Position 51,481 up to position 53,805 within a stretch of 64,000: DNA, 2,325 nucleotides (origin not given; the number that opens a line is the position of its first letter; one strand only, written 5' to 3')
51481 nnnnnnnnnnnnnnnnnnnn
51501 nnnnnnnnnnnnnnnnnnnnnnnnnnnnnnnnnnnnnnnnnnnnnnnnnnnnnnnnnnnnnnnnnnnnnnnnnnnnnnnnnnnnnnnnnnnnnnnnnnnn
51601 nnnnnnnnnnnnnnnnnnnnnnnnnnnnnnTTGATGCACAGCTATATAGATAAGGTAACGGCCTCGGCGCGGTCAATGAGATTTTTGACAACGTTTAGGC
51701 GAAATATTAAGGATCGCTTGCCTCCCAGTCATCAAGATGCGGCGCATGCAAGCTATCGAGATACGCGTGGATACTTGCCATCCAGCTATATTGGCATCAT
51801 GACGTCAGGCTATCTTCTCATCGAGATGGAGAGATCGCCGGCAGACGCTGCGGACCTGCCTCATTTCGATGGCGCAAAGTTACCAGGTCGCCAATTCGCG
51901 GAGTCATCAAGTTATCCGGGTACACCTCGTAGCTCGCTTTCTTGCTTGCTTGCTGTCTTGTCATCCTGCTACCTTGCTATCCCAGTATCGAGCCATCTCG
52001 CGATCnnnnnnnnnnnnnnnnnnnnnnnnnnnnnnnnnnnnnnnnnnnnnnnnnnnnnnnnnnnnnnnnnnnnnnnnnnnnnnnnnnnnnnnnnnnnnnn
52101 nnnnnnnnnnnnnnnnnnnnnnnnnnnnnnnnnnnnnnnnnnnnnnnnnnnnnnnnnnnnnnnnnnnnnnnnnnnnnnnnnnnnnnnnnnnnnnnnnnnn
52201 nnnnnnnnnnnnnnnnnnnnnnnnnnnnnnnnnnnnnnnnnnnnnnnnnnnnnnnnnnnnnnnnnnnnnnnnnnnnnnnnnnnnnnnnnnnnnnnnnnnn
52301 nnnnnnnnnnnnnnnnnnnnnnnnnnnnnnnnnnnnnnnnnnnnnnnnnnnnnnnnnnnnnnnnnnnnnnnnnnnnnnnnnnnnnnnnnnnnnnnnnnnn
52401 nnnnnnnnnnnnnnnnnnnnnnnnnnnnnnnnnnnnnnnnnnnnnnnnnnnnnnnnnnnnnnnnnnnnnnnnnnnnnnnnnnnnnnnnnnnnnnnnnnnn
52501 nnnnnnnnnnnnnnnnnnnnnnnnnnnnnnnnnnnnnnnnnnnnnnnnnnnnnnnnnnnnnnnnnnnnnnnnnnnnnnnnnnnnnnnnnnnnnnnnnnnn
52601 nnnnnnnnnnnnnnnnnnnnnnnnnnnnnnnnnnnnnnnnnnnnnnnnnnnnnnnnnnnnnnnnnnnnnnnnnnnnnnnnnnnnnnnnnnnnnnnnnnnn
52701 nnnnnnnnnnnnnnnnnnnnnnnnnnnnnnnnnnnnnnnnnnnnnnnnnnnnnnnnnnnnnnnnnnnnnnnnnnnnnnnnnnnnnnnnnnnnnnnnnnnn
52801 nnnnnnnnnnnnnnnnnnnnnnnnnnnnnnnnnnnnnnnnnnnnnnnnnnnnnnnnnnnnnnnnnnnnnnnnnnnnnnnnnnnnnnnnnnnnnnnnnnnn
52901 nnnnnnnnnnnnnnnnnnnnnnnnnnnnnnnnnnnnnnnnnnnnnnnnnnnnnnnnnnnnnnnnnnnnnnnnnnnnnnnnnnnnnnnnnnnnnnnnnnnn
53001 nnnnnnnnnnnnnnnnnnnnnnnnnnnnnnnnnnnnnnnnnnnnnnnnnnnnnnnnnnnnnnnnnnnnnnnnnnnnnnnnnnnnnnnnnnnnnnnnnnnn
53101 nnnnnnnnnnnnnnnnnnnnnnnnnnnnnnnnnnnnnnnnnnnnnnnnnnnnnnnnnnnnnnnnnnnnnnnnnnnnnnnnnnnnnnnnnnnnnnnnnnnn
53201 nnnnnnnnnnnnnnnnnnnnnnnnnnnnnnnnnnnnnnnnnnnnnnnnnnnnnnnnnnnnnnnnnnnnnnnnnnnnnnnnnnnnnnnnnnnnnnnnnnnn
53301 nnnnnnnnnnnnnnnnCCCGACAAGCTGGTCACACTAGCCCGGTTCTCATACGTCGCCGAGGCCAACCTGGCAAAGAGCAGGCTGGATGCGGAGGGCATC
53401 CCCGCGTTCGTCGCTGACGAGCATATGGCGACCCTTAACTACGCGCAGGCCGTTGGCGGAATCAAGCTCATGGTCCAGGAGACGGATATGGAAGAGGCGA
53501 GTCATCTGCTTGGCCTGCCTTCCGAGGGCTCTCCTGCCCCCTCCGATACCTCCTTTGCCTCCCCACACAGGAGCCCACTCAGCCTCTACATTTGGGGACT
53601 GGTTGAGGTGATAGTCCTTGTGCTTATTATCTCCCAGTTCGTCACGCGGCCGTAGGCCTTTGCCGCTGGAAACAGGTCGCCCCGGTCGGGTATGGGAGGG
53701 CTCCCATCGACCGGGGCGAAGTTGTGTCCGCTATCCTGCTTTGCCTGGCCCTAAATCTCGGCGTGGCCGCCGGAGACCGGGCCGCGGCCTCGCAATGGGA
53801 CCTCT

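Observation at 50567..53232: ParA + RHH partition-like cassette flanked by ~1.7 kb of phased 8-bp repeats (giant centromere-like region in a chromosomal context)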

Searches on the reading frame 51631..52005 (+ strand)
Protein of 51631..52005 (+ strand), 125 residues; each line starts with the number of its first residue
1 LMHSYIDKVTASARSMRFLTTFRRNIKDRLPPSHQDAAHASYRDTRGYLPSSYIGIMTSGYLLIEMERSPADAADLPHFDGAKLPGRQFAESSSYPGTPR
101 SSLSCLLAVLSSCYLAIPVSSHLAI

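Call 84: search_protein_families(library=pfam, proteins=[window:51631-52005:+], max_evalue=0.1)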
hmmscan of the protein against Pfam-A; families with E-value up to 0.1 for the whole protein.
window:51631-52005:+ (125 aa): 0 families

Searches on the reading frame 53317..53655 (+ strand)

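Call 4: search_protein_families(library=pfam, proteins=[window:53317-53655:+], max_evalue=0.01)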
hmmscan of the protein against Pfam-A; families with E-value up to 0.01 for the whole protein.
window:53317-53655:+ (112 aa): 1 family
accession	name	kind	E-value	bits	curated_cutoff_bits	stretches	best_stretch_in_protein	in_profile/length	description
PF09413.15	DUF2007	-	9.4e-11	42.2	25.7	1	5-65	2-62/66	Putative prokaryotic signal transducing protein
